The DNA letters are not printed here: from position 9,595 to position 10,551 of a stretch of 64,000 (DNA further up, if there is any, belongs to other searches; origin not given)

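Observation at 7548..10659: Tandem, recently homogenised T9SS cargo gene triplet with diverged N-terminal jelly-roll-like domains and a relic of a fourth copy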

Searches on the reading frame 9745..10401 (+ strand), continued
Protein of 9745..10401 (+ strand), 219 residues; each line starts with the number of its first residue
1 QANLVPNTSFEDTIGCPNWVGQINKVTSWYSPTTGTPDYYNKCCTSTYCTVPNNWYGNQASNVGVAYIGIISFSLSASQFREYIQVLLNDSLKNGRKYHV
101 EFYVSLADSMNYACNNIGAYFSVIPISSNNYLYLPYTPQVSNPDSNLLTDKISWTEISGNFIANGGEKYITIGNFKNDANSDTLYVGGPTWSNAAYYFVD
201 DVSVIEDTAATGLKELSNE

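Call 53: search_protein_families(library=pfam, proteins=[P0121, P0122, P0154, P0157, P0165, P0180, P0182], max_evalue=0.001)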
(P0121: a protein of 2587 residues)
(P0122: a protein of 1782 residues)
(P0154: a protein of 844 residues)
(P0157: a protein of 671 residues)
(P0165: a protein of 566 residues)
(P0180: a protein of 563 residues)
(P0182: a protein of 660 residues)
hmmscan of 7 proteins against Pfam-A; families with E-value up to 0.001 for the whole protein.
P0121 (2587 aa): 9 families
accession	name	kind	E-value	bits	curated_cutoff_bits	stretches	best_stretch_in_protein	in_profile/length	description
PF17963.7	Big_9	-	4.7e-89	293.9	23.6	9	2400-2483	3-88/89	Bacterial Ig domain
PF17803.7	Cadherin_4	-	2.6e-42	143.6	25.1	4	2388-2453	1-71/71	Bacterial cadherin-like domain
PF17892.7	Cadherin_5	-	9e-34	115.7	26.5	3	2233-2303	27-98/98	Cadherin-like domain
PF13585.12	CHU_C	-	4.6e-23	81.6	27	1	2497-2584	2-85/86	CHU_C Type IX secretion signal domain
PF18911.6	PKD_4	-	1.5e-13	51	27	1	732-784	29-79/85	PKD domain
PF00801.26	PKD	-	3.2e-08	33.9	23.5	1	736-786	28-79/80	PKD domain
PF19081.6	Ig_7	-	1.8e-07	31.8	27.3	0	1007-1078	7-84/84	Ig-like domain CHU_C associated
PF02018.23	CBM_4_9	-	1.9e-05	25.5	25.9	0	104-195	39-119/136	Carbohydrate binding domain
PF19076.6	CshA_repeat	-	2.8e-05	25.2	27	0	2438-2482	55-98/103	Surface adhesin CshA repetitive domain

P0122 (1782 aa): 2 families
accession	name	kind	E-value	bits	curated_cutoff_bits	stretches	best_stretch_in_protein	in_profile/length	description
PF23237.1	HYR_4C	-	8.8e-14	51.9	27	2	1028-1089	10-71/73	HYR-like domain with 4 cysteines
PF02494.22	HYR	-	1e-05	26.2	21.7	1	1208-1255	32-81/81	HYR domain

P0154 (844 aa): 3 families
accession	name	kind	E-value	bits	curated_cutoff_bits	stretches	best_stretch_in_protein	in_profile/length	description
PF00691.25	OmpA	-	1.5e-19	70.6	27.2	1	741-835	2-98/98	OmpA family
PF02018.23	CBM_4_9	-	3.9e-06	27.7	25.9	0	513-648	7-119/136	Carbohydrate binding domain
PF05359.17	DUF748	-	0.00098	17.7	50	0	735-793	877-932/1037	Domain of Unknown Function (DUF748)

P0157 (671 aa): 1 family
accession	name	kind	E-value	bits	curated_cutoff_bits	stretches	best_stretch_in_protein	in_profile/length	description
PF23237.1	HYR_4C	-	1.8e-10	41.3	27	1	415-482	5-73/73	HYR-like domain with 4 cysteines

P0165 (566 aa): 2 families
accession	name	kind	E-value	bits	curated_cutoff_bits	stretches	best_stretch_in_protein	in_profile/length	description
PF00691.25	OmpA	-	8.9e-24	84.1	27.2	1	462-556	2-98/98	OmpA family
PF05359.17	DUF748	-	0.00038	19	50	0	456-500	877-921/1037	Domain of Unknown Function (DUF748)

P0180 (563 aa): 3 families
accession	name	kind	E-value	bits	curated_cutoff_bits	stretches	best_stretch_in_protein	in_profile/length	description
PF13585.12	CHU_C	-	2.5e-17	63.2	27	1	476-544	2-72/86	CHU_C Type IX secretion signal domain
PF19081.6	Ig_7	-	9.6e-06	26.3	27.3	0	243-308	10-80/84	Ig-like domain CHU_C associated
PF13573.12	SprB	-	0.00084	19.4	28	1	326-353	8-36/37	SprB repeat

P0182 (660 aa): 1 family
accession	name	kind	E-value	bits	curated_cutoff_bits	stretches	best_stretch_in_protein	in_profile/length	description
PF02018.23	CBM_4_9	-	2.1e-05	25.4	25.9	0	104-182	52-119/136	Carbohydrate binding domain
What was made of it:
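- On CBM_4_9 / CAZy CBM4-9-16-22-61 type modules: One multi-copy relative scores 27.7 bits for the whole protein, but no single matched stretch passes on its own (call 53).
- One relative scores 27.7 bits for the whole protein, with no single matched stretch passing on its own (call 53). Relatives are also fused to periplasmic OmpA domains (call 53), which fits poorly with scavenging of diverse environmental glycans.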

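Call 64: fold_search(model_id=the predicted structure, library=pdb)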
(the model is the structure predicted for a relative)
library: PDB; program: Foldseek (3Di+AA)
matches with E <= 10: 1844; with E <= 0.001: 106
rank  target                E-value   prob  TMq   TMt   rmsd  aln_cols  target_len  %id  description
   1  3k4z_A                2.8e-06  1.00  0.32  0.37  18.4       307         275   12  Crystal Structure of the Cellulosomal CBM4 from Clostridium thermocellum Cellulase CbhA (released 2010-07-28)
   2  2c9a_A                3.5e-06  1.00  0.28  0.34  18.3       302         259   10  Crystal structure of the MAM-Ig module of receptor protein tyrosine phosphatase mu (released 2006-01-19)
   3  8ges_B                1.6e-05  1.00  0.23  0.13  15.3       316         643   10  R. hominis 2 beta-glucuronidase bound to UNC10201652-glucuronide (released 2024-02-14)
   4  8hhv_A                1.7e-05  1.00  0.33  0.23   5.2       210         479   17  endo-alpha-D-arabinanase EndoMA1 from Microbacterium arabinogalactanolyticum (released 2023-08-16)
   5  6mvh_B                1.8e-05  1.00  0.24  0.14  13.6       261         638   11  Crystal structure of FMN-binding beta-glucuronidase from Roseburia hominis (released 2019-01-30)
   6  6mvg_C                1.8e-05  1.00  0.23  0.13  13.5       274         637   10  Crystal structure of FMN-binding beta-glucuronidase from Ruminococcus gnavus (released 2019-01-30)
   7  2vtf_A                2.2e-05  1.00  0.20  0.12  15.4       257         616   11  X-ray crystal structure of the Endo-beta-N-acetylglucosaminidase from Arthrobacter protophormiae E173Q mutant reveals  (released 2009-03-31)
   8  8ges_A                2.3e-05  1.00  0.23  0.13  13.5       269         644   10  R. hominis 2 beta-glucuronidase bound to UNC10201652-glucuronide (released 2024-02-14)
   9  5c71_A                2.3e-05  0.98  0.20  0.13  16.1       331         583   12  The structure of Aspergillus oryzae a-glucuronidase complexed with glycyrrhetinic acid monoglucuronide (released 2016-06-29)
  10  8ic1_A                2.4e-05  1.00  0.33  0.23   5.1       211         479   16  endo-alpha-D-arabinanase EndoMA1 D51N mutant from Microbacterium arabinogalactanolyticum in complex with arabinooligos (released 2023-08-16)
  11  3p6b_A                2.4e-05  1.00  0.33  0.52   6.4       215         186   13  The crystal structure of CelK CBM4 from Clostridium thermocellum (released 2011-08-24)
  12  6mvg_A                2.4e-05  1.00  0.23  0.13  14.1       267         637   12  Crystal structure of FMN-binding beta-glucuronidase from Ruminococcus gnavus (released 2019-01-30)
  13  5c70_A                2.7e-05  0.99  0.22  0.14  17.3       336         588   12  The structure of Aspergillus oryzae beta-glucuronidase (released 2016-06-15)
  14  5c70_B                3.7e-05  0.97  0.21  0.13  17.5       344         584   12  The structure of Aspergillus oryzae beta-glucuronidase (released 2016-06-15)
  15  2zew_B                3.9e-05  1.00  0.32  0.65   6.6       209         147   14  Family 16 Cabohydrate Binding Domain Module 1 (released 2008-03-04)
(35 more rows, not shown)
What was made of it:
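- Foldseek: CBM4 3k4z/3p6b, CBM16, CBM22 (call 64).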

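Call 67: find_related_loci(query=P0001, collection=metagenome_contigs, flank=10000)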
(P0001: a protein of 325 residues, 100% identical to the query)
Query P0001 (325 aa) in metagenome_contigs; peptide patterns used: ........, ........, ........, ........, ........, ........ (x = any residue, [..] = any of these).
95 stretches matched a pattern; 32 encode a relative of the query (tblastn E <= 1e-3); 32 distinct loci.
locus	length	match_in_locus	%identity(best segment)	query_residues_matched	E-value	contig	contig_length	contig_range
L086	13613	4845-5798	44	1-325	3e-69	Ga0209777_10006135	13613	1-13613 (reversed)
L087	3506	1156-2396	42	4-325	1e-68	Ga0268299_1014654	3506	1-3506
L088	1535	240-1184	43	6-323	3e-66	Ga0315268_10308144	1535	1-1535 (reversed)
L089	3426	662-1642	41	6-325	2e-63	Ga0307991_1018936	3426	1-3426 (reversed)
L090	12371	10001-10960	35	1-322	9e-58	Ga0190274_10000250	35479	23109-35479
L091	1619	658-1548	33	1-309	2e-47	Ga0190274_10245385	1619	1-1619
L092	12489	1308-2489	42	1-325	3e-45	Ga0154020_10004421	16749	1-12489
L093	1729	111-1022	32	4-322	8e-45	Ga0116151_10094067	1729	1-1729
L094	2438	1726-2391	41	1-227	1e-39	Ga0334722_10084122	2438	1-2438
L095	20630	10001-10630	38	24-233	3e-36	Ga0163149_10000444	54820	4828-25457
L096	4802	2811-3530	36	8-225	2e-32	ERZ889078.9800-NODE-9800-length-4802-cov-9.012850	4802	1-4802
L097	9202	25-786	32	59-323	4e-28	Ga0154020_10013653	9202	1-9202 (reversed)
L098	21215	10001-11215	32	4-313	2e-26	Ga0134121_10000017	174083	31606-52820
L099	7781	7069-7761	30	14-230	1e-22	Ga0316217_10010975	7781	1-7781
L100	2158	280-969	32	4-225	1e-21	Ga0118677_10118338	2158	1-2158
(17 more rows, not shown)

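Call 68: find_encoding_contigs(protein=P0020, flank=6000, max_places=1)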
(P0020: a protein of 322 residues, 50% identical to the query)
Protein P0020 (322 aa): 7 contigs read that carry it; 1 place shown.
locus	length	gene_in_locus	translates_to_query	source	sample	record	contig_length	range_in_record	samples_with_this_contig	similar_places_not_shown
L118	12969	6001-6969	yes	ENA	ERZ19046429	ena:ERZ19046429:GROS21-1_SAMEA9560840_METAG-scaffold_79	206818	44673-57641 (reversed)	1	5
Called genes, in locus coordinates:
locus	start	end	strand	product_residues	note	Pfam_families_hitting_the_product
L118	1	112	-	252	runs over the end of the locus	PF00378:ECH_1, PF16113:ECH_2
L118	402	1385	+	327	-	PF01103:Omp85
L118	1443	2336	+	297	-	PF02016:Peptidase_S66, PF17676:Peptidase_S66C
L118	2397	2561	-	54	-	-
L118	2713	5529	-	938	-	PF25596:CPSase_L_D1, PF02655:ATP-grasp_3 (faint), PF01071:GARS_A (faint), PF02786:CPSase_L_D2, PF02787:CPSase_L_D3, PF25596:CPSase_L_D1, PF02786:CPSase_L_D2, PF02222:ATP-grasp, +1 more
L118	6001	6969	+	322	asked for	PF18962:Por_Secre_tail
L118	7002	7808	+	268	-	PF01694:Rhomboid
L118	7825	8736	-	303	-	PF02899:Phage_int_SAM_1, PF13495:Phage_int_SAM_4 (faint), PF00589:Phage_integrase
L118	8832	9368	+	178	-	PF04336:ACP_PD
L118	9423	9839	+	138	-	PF01220:DHquinase_II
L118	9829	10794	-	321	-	-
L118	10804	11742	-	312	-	PF01832:Glucosaminidase, PF01476:LysM (faint)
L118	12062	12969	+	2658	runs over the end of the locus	PF19081:Ig_7, PF00801:PKD (weak), PF18911:PKD_4, PF13585:CHU_C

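Call 69: find_encoding_contigs(protein=P0057, flank=6000, max_places=1)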
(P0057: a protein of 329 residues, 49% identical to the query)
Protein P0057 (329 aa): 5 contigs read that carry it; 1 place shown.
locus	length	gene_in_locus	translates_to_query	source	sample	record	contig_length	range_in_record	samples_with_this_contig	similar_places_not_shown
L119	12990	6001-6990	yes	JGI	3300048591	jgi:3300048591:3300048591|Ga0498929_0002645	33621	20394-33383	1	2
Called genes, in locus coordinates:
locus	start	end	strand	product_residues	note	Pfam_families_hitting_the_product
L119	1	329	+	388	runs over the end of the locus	PF13439:Glyco_transf_4, PF00534:Glycos_transf_1, PF13692:Glyco_trans_1_4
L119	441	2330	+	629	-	PF13088:BNR_2 (faint), PF18962:Por_Secre_tail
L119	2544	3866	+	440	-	-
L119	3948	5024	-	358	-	PF05598:DUF772, PF01609:DDE_Tnp_1, PF13359:DDE_Tnp_4, PF13612:DDE_Tnp_1_3 (weak), PF13751:DDE_Tnp_1_6 (weak)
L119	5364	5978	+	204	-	-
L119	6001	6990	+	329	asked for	PF18962:Por_Secre_tail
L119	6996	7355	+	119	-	-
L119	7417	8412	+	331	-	PF18962:Por_Secre_tail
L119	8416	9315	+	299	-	-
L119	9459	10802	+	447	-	PF13884:Peptidase_S74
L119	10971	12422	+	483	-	PF00089:Trypsin, PF13365:Trypsin_2, PF00595:PDZ, PF13180:PDZ_2, PF12812:PDZ_1 (faint), PF17820:PDZ_6 (faint)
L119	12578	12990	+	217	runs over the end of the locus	?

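Call 70: find_encoding_contigs(protein=P0080, flank=6000, max_places=1)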
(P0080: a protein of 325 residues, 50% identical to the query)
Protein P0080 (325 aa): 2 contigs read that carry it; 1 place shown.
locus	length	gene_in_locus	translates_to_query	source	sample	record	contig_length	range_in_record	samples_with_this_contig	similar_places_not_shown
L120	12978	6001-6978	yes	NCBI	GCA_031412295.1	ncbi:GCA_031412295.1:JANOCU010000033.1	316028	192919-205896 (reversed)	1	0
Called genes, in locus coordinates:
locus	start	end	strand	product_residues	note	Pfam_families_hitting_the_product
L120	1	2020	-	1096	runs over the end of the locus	PF00629:MAM, PF20773:InhA-like_MAM (weak), PF18962:Por_Secre_tail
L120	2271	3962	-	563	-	PF22842:Pel9A-like_beta_helix, PF13229:Beta_helix (faint)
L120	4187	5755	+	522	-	PF13432:TPR_16 (faint), PF07676:PD40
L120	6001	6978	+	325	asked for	PF18962:Por_Secre_tail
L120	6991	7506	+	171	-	-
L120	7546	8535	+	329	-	PF18962:Por_Secre_tail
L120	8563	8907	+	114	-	-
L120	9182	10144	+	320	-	PF18962:Por_Secre_tail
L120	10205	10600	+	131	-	-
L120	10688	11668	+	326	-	PF18962:Por_Secre_tail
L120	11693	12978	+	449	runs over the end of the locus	-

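Call 71: find_encoding_contigs(protein=P0035, flank=6000, max_places=1)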
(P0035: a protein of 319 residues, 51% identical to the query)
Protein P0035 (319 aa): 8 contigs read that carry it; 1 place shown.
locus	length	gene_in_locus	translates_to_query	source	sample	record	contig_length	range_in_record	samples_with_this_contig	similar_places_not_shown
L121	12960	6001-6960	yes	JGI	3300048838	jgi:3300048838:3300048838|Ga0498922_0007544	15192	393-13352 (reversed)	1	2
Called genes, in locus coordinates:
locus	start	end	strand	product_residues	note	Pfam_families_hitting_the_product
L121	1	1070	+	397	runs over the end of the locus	PF02321:OEP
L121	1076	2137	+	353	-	PF25954:Beta-barrel_RND_2 (weak), PF25967:RND-MFP_C (weak), PF25989:YknX_C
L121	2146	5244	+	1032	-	PF00873:ACR_tran, PF03176:MMPL (faint)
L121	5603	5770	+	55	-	-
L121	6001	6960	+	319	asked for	PF18962:Por_Secre_tail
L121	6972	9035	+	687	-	PF18962:Por_Secre_tail (faint), PF13884:Peptidase_S74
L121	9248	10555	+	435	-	PF00919:UPF0004, PF04055:Radical_SAM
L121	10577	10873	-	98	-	PF13560:HTH_31 (weak), PF12844:HTH_19, PF13443:HTH_26 (weak), PF01381:HTH_3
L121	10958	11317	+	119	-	PF17210:SdrD_B (weak)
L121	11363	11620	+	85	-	-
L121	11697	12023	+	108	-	-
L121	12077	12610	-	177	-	-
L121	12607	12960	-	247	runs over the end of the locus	?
